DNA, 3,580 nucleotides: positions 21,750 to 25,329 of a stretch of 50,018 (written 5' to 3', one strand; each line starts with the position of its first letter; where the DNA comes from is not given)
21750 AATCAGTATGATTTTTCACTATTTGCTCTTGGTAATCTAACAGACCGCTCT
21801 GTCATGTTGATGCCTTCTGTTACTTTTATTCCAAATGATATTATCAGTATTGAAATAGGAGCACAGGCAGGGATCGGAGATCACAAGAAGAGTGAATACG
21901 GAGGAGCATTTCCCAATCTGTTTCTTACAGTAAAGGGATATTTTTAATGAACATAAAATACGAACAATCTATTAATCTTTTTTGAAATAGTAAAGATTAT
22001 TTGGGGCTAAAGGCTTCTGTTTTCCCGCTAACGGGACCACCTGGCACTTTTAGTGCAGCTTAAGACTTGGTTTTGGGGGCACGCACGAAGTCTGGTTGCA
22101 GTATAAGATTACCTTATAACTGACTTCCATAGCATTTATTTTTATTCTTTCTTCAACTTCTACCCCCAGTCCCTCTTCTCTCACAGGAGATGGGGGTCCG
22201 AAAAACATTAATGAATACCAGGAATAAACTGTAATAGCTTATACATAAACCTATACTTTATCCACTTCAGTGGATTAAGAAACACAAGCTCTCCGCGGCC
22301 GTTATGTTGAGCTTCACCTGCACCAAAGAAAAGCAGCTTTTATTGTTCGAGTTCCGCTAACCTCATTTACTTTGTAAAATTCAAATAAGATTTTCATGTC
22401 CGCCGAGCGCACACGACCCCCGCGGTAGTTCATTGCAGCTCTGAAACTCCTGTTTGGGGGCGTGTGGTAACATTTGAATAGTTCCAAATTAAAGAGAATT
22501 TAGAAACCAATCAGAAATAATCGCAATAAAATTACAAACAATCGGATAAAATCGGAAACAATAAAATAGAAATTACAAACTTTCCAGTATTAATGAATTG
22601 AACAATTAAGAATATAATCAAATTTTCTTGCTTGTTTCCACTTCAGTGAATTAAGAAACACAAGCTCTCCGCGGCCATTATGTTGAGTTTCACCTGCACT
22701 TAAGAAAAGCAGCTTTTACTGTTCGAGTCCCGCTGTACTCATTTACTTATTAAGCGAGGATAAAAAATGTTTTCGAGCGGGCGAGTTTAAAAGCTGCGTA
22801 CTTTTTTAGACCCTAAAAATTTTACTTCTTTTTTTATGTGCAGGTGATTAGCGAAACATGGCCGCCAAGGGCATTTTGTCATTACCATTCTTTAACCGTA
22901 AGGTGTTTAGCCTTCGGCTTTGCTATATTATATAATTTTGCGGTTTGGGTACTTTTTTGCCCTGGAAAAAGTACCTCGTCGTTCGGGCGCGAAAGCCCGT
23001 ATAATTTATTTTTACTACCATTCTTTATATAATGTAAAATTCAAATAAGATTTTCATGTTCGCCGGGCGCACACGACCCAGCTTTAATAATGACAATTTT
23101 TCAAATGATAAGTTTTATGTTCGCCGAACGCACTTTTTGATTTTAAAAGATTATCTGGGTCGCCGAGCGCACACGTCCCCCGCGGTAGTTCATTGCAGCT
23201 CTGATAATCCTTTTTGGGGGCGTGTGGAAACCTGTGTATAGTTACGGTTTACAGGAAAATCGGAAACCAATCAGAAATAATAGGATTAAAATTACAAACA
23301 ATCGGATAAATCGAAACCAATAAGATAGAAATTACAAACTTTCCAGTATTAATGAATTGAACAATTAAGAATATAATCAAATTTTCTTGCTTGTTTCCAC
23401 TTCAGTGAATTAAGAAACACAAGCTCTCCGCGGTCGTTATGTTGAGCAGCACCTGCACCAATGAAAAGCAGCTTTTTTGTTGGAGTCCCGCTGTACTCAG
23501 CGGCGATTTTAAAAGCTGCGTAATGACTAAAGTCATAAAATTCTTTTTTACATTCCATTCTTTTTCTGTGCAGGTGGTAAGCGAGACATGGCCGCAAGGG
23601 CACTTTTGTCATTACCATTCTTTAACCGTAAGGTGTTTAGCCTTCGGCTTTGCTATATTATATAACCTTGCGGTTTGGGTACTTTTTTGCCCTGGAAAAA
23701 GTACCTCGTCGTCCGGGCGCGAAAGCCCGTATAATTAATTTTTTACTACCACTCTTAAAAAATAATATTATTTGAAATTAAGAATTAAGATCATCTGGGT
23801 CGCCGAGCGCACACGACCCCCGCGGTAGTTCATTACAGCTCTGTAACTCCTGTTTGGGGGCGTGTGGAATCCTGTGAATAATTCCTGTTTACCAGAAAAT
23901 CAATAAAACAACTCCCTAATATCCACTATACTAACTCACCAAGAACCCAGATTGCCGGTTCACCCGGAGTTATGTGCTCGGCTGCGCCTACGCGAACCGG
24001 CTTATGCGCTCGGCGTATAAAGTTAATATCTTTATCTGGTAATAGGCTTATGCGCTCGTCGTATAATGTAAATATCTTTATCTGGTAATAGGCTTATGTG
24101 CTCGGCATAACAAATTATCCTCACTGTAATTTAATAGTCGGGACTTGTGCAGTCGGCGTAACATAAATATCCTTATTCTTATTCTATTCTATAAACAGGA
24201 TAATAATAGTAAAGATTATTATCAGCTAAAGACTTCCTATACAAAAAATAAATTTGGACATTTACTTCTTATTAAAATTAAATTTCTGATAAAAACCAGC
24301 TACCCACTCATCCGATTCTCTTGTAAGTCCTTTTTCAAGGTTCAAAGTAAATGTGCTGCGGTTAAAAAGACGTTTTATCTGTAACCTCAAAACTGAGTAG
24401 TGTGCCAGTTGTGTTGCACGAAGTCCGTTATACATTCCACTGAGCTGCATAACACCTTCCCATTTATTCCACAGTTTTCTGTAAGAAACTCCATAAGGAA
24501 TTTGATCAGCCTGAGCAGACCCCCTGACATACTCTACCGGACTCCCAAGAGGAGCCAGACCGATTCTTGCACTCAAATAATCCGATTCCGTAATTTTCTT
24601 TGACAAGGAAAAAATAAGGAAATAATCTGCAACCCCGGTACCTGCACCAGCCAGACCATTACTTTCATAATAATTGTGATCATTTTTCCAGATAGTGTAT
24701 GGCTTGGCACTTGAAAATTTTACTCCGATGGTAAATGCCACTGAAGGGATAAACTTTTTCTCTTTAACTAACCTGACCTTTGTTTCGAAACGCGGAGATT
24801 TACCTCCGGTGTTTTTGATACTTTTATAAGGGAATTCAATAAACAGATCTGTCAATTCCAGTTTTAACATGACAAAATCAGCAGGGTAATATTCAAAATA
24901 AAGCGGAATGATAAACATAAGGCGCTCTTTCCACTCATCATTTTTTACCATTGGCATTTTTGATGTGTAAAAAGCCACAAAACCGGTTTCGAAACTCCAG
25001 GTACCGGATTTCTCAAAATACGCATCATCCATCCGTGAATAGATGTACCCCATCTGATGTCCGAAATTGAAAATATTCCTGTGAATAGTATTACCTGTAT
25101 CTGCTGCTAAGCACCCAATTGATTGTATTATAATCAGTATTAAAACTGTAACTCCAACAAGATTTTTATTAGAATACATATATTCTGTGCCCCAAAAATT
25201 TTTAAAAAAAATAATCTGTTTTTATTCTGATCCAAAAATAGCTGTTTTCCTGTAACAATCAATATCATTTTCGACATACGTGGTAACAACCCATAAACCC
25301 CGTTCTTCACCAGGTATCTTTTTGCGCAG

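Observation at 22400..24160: GC-rich 11-mer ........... occurs about 10 times, forward in the body and inverted and tandem at the right end (iteron-like 46 bp repeats)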

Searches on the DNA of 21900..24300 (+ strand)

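Call 7: search_rna_families(source=window, start=21900, end=24300, threshold=evalue, max_evalue=10, show_alignments=3)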
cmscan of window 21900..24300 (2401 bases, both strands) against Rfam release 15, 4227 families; matches with E-value up to 10: 2.
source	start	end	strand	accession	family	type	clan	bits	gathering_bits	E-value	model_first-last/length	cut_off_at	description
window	22341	22451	-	RF01635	ceN45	Gene; snRNA; snoRNA; HACA-box;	-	24.6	60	0.084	1-128/128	no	Caenorhabditis snoRNA ceN45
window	22120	22232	-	RF03146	RAGATH-9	Gene; sRNA;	-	20.9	75.2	1.3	1-173/173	no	RAGATH-9 RNA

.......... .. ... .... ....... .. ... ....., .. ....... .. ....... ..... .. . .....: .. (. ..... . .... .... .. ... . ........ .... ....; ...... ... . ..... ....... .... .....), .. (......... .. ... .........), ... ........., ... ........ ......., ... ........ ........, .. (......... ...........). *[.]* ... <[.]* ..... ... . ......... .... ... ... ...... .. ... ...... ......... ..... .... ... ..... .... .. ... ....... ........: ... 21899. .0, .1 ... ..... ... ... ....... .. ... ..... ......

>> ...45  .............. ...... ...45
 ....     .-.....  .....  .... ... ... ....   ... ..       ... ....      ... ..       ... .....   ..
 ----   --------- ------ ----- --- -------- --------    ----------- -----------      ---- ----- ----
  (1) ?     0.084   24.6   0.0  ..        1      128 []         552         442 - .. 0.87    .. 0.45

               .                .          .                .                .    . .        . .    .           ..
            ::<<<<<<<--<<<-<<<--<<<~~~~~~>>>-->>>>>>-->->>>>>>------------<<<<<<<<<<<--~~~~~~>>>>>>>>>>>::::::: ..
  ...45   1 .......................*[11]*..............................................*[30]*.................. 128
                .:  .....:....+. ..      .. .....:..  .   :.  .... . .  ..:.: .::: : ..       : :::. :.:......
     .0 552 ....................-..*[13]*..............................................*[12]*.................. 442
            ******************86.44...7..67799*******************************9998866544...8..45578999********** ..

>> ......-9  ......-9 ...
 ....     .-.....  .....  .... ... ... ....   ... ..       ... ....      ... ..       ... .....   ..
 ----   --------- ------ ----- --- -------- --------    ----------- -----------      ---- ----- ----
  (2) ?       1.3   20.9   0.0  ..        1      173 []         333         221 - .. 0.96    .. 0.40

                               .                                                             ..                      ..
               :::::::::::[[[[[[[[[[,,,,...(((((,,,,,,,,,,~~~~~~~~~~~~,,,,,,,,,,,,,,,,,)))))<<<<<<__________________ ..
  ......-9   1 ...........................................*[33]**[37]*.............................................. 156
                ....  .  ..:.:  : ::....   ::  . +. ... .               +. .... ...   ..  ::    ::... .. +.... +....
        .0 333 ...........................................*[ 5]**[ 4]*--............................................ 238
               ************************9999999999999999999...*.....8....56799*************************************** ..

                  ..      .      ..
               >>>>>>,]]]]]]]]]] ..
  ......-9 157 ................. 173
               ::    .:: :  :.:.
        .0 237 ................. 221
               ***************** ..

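Call 16: search_dna_similar(query=window:21950-24260:+, collection=phages, mode=distant, max_evalue=0.001)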
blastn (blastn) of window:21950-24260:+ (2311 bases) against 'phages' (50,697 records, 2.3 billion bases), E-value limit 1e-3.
No match.

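Call 17: search_dna_similar(query=window:21950-24260:+, collection=plasmids, mode=distant, max_evalue=0.001)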
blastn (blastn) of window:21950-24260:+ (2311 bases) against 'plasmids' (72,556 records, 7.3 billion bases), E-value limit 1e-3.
No match.

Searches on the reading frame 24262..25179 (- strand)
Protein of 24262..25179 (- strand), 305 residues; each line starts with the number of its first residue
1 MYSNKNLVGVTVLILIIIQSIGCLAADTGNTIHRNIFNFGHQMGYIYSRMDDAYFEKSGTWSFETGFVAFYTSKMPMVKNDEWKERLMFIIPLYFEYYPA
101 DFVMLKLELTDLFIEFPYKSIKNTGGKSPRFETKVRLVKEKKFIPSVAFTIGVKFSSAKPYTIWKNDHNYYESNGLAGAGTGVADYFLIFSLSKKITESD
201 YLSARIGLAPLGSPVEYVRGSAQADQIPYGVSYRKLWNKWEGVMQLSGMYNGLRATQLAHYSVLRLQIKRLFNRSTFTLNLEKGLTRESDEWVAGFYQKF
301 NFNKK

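Call 11: search_protein_families(library=pfam, proteins=[window:24262-25179:-])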
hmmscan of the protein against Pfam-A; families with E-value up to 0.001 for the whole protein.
window:24262-25179:- (305 aa): 0 families

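Call 19: find_encoding_contigs(protein=window:24262-25179:-, flank=6000, max_places=10)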
Protein window:24262-25179:- (305 aa): 7 contigs read that carry it; 7 places shown.
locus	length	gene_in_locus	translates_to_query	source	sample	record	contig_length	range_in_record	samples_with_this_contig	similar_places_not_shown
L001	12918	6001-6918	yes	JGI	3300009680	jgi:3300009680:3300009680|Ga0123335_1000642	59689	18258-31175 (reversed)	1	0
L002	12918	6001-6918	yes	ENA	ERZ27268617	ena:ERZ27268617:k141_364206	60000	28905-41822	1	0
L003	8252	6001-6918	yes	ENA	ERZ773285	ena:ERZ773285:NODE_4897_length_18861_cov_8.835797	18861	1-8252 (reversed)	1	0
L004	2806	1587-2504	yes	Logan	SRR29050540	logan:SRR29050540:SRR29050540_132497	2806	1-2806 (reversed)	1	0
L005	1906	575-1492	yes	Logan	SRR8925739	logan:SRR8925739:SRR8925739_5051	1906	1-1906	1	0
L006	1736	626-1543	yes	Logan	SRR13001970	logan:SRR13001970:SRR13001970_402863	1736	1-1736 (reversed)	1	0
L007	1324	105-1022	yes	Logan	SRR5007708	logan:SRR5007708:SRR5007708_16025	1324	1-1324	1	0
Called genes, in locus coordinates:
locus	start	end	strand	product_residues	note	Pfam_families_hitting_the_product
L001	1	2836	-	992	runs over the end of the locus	PF11974:bMG3, PF01835:MG2, PF07703:A2M_BRD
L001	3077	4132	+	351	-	PF01555:N6_N4_Mtase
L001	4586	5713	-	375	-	PF02163:Peptidase_M50, PF13398:Peptidase_M50B, PF02163:Peptidase_M50, PF00571:CBS (weak)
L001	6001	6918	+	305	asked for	-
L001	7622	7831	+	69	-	-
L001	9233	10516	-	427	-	-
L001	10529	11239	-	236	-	PF03888:MucB_RseB (weak), PF17131:TP_0789-like, PF07044:DUF1329 (weak)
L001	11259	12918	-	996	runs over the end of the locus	PF03176:MMPL, PF12349:Sterol-sensing (faint), PF03176:MMPL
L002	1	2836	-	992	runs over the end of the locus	PF11974:bMG3, PF01835:MG2, PF07703:A2M_BRD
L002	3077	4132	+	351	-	PF01555:N6_N4_Mtase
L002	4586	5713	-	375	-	PF02163:Peptidase_M50, PF13398:Peptidase_M50B, PF02163:Peptidase_M50, PF00571:CBS (weak)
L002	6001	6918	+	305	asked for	-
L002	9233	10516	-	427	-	-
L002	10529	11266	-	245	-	PF03888:MucB_RseB (weak), PF17131:TP_0789-like, PF07044:DUF1329 (weak)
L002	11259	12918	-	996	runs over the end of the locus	PF03176:MMPL, PF12349:Sterol-sensing (faint), PF03176:MMPL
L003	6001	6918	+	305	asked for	-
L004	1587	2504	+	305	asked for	-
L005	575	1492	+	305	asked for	-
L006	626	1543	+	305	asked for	-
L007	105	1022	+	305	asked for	-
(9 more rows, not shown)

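Call 73: find_homologous_proteins(query=window:24262-25179:-, max_evalue=1e-20)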
Query window:24262-25179:- (305 aa): 139 proteins with E <= 1e-20 among 858 candidates; the best 120 are listed.
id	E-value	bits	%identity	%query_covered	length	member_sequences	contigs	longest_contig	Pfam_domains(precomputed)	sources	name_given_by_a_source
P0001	2.7e-200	682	98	100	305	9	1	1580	-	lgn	-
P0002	8.2e-154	530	76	95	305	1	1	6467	-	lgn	-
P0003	7.0e-144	497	70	96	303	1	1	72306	-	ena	-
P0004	5.2e-141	488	70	96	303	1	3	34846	-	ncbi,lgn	ncbi:MAG: hypothetical protein ACLFQB_08375 [Chitinispirillaceae bacterium]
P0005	2.0e-140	486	73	92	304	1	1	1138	-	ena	-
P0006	2.4e-139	482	67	97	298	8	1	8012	-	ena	-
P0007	2.7e-139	482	71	95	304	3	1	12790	-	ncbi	ncbi:MAG: hypothetical protein ACOCXC_03145 [Fibrobacterota bacterium]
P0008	2.9e-137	475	68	96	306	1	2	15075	-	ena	-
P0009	9.0e-129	447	67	92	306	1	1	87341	-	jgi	jgi:hypothetical protein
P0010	2.2e-126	440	66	96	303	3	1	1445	-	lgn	-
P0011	5.3e-126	438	66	96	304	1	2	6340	-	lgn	-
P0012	6.3e-125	435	64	96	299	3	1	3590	-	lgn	-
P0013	2.2e-124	433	65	92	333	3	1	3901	-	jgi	jgi:hypothetical protein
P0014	3.9e-124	432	63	98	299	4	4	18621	-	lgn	-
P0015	6.4e-124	431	63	96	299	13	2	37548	-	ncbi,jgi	-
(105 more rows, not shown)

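Call 74: find_encoding_contigs(protein=P0003, flank=7000, max_places=2)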
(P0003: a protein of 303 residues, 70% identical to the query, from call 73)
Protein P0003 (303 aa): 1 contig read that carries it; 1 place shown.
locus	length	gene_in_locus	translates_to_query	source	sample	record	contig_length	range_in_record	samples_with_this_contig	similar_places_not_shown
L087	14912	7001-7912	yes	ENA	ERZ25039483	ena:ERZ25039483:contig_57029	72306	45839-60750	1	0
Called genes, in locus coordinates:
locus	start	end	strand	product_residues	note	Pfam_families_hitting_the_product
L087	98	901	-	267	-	PF04909:Amidohydro_2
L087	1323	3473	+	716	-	PF02985:HEAT (faint), PF03130:HEAT_PBS (faint), PF00514:Arm (faint), PF12717:Cnd1 (faint), PF13513:HEAT_EZ (faint), PF13646:HEAT_2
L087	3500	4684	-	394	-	-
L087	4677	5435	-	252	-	PF00005:ABC_tran, PF13304:AAA_21 (faint)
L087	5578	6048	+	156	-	PF03073:TspO_MBR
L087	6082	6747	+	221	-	PF04972:BON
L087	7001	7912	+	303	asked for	-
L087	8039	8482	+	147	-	-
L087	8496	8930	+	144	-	-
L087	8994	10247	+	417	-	PF01595:CNNM, PF00571:CBS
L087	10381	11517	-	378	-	-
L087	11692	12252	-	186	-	-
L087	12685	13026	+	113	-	-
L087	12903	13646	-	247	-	-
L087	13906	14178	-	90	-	PF20016:ThsA_Macro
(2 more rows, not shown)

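Call 75: find_encoding_contigs(protein=P0004, flank=7000, max_places=2)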
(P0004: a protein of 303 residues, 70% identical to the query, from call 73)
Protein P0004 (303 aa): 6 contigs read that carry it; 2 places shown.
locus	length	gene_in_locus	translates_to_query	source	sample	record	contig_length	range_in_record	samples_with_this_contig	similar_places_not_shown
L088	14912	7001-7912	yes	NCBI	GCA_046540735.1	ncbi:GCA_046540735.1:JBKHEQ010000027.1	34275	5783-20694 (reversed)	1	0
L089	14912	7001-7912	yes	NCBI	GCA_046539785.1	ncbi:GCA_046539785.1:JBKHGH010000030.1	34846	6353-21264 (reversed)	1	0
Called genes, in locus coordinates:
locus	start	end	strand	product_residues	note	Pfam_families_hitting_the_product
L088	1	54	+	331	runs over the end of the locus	-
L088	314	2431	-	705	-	PF03190:Thioredox_DsbH, PF13899:Thioredoxin_7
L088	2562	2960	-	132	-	-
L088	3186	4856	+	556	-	PF08269:dCache_2, PF17200:sCache_2, PF00672:HAMP, PF04108:ATG17_like (faint), PF28544:Helical_needle (faint), PF00015:MCPsignal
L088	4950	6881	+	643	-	PF00037:Fer4 (faint), PF12838:Fer4_7 (faint), PF13187:Fer4_9 (weak), PF13237:Fer4_10 (weak), PF02906:Fe_hyd_lg_C, PF04060:FeS (weak), PF00015:MCPsignal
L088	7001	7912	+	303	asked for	-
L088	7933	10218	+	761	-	PF02515:CoA_transf_3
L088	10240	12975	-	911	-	PF07244:POTRA, PF01103:Omp85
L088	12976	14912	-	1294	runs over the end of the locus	PF05170:AsmA (weak), PF05359:DUF748, PF27051:TamB_N, PF04357:TamB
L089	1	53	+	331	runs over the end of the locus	-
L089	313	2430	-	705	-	PF03190:Thioredox_DsbH, PF13899:Thioredoxin_7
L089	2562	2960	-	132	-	-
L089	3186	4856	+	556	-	PF08269:dCache_2, PF17200:sCache_2, PF00672:HAMP, PF06103:DUF948 (faint), PF28544:Helical_needle (faint), PF04108:ATG17_like (faint), PF00015:MCPsignal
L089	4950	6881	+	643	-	PF00037:Fer4 (faint), PF12838:Fer4_7 (faint), PF13187:Fer4_9 (weak), PF13237:Fer4_10 (weak), PF02906:Fe_hyd_lg_C, PF04060:FeS (weak), PF00015:MCPsignal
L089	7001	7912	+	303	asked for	-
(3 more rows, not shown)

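Call 76: find_encoding_contigs(protein=P0002, flank=7000, max_places=2)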
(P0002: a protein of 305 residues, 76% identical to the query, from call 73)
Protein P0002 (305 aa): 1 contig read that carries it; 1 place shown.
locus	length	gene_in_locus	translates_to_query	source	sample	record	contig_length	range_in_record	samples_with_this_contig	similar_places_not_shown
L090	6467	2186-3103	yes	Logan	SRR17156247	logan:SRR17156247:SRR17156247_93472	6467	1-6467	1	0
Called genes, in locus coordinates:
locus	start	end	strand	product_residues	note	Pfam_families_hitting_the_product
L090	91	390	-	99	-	PF26154:DUF8042 (weak)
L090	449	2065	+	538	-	PF13524:Glyco_trans_1_2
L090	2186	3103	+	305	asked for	-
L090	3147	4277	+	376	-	PF20706:GT4-conflict, PF00534:Glycos_transf_1, PF13692:Glyco_trans_1_4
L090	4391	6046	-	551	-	PF00682:HMGL-like, PF22615:IPMS_D2, PF08502:LeuA_dimer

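Call 95: search_protein_families(library=pfam, proteins=[window:24262-25179:-], max_evalue=0.01)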
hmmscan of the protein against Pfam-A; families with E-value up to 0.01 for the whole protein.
window:24262-25179:- (305 aa): 0 families

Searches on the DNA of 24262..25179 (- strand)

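Call 77: search_with_rna_model(model_id=R1, sources=[L087, L088, L090], max_evalue=1)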
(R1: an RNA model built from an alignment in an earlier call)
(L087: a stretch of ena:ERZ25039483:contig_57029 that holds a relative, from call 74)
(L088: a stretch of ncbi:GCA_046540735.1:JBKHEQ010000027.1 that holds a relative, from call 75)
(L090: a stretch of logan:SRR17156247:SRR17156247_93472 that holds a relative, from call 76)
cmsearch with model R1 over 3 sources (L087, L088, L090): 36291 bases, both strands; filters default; matches with E-value up to 1: 0.
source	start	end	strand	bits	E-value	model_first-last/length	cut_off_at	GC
